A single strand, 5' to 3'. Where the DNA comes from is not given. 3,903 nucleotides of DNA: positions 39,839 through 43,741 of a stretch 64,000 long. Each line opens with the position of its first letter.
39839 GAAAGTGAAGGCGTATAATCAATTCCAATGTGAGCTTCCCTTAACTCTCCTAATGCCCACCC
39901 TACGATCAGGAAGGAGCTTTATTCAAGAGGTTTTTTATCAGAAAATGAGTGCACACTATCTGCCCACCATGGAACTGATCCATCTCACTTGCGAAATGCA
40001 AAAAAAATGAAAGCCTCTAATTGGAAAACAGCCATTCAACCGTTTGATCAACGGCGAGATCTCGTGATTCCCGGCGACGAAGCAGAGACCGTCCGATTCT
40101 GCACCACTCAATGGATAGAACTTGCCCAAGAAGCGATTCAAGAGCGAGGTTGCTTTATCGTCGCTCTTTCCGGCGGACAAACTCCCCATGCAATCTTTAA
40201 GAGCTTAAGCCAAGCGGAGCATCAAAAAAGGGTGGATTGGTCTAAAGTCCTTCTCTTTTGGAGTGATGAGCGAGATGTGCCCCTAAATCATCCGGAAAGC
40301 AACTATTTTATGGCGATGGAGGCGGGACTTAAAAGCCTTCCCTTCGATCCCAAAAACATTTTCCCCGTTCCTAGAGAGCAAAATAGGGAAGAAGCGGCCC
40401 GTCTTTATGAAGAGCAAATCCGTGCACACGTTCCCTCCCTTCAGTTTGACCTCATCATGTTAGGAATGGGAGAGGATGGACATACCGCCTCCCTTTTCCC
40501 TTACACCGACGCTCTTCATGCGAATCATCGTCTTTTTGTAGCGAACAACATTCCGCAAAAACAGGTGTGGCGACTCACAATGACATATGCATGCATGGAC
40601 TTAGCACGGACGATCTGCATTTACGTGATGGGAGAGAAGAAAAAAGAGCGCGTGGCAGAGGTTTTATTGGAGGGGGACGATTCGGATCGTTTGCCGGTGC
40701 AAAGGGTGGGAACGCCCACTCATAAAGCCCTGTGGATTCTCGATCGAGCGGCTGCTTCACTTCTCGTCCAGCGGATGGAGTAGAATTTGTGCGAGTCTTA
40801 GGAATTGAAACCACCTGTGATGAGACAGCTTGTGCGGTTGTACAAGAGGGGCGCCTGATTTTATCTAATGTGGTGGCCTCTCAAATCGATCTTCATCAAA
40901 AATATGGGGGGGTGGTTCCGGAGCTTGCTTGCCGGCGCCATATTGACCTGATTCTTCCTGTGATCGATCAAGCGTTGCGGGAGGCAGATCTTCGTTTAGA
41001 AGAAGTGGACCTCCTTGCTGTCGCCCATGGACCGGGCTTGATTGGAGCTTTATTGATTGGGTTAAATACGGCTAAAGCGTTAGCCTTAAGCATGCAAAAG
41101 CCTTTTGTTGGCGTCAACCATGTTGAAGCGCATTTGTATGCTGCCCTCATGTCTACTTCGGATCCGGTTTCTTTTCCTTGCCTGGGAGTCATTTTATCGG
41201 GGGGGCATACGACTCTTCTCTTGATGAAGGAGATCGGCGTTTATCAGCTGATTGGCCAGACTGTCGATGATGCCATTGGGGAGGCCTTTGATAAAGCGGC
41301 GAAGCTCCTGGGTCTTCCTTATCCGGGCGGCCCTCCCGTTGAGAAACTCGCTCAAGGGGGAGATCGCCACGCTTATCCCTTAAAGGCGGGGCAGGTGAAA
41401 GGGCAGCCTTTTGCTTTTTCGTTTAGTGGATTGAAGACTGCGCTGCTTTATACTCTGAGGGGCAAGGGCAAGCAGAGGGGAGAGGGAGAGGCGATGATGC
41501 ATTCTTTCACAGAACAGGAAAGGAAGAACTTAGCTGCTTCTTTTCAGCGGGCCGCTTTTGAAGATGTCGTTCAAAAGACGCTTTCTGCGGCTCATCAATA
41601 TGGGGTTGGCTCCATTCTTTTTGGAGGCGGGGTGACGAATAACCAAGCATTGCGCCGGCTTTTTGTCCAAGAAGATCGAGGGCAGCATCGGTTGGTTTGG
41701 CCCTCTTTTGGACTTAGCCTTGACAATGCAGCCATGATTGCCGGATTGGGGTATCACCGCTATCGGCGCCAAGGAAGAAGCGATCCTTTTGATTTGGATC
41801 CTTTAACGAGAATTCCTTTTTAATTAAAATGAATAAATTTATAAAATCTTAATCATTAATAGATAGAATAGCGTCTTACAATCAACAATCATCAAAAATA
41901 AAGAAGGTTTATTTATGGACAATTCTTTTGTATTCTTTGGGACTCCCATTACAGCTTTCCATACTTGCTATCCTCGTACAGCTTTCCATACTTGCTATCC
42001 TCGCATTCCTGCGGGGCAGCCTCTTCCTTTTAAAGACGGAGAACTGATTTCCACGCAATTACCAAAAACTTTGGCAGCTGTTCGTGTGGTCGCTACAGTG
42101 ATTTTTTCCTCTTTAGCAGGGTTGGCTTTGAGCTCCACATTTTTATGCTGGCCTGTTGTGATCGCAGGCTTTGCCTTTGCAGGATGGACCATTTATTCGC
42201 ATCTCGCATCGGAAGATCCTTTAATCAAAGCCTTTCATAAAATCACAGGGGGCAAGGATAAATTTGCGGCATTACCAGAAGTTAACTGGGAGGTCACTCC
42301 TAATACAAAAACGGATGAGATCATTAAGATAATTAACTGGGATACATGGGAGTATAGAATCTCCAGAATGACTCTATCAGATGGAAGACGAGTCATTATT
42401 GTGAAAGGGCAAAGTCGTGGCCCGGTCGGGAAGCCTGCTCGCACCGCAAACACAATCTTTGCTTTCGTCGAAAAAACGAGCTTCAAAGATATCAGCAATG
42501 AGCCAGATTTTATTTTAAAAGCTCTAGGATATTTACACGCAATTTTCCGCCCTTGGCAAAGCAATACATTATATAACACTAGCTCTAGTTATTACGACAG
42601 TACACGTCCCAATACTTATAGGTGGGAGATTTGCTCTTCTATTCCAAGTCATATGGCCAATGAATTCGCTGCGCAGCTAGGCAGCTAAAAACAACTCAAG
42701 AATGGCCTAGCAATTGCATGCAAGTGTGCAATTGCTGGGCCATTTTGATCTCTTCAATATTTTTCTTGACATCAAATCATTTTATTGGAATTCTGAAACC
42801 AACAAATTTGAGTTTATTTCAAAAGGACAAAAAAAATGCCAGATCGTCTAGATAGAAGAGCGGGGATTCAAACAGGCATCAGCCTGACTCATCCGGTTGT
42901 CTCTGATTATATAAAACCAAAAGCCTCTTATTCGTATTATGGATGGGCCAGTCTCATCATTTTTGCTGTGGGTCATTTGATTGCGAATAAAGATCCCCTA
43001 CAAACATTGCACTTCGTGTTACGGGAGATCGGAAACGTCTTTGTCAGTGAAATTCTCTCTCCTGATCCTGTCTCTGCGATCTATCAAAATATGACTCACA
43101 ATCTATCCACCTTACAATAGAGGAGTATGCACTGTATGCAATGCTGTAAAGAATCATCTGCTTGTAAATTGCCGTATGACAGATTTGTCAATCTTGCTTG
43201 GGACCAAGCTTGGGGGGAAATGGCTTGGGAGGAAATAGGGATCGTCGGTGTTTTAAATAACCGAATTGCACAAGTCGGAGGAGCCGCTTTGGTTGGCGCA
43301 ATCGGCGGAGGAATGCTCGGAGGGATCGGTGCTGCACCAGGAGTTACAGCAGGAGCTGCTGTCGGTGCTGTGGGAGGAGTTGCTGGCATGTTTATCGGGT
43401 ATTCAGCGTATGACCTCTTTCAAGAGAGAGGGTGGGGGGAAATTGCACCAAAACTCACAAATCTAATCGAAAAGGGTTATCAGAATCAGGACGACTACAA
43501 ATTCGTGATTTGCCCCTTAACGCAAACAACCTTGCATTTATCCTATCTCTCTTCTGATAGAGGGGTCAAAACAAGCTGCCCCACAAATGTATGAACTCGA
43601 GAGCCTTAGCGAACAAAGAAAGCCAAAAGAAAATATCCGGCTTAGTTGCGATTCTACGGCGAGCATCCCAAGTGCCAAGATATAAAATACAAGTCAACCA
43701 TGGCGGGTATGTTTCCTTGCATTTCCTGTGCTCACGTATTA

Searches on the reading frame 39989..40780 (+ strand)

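Call 36: search_protein_families(library=pfam, proteins=[window:39989-40780:+], max_evalue=0.001)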
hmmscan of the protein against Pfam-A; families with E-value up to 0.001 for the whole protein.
window:39989-40780:+ (264 aa): 1 family
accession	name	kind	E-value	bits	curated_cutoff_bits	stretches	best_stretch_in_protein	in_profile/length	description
PF01182.26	Glucosamine_iso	-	6.2e-63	213.1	27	1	30-248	2-224/225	Glucosamine-6-phosphate isomerases/6-phosphogluconolactonase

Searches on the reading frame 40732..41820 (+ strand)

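Call 36: search_protein_families(library=pfam, proteins=[window:40732-41820:+], max_evalue=0.001)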
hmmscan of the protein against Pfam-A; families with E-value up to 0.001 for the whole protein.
window:40732-41820:+ (363 aa): 2 families
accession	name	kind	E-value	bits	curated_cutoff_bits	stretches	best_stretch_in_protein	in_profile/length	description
PF00814.31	TsaD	-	4.6e-85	285.9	24.8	1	43-337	2-263/264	tRNA N6-adenosine threonylcarbamoyltransferase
PF22521.2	HypF_C_2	-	0.00043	20.6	27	1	260-315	162-217/241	Carbamoyltransferase, Kae1-like Domain, second subdomain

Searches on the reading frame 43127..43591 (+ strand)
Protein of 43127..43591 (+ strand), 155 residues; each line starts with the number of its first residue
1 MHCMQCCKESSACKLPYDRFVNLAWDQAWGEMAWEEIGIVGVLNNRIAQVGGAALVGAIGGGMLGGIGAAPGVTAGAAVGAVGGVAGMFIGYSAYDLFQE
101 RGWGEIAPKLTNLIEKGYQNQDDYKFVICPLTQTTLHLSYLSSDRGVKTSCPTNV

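Call 37: search_protein_families(library=pfam, proteins=[window:43127-43591:+], max_evalue=0.001)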
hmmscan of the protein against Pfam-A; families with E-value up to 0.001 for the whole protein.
window:43127-43591:+ (155 aa): 1 family
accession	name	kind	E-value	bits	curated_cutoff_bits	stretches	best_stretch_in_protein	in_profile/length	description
PF05128.17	DUF697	-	0.00024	21.3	27.7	1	45-121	83-160/162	Domain of unknown function (DUF697)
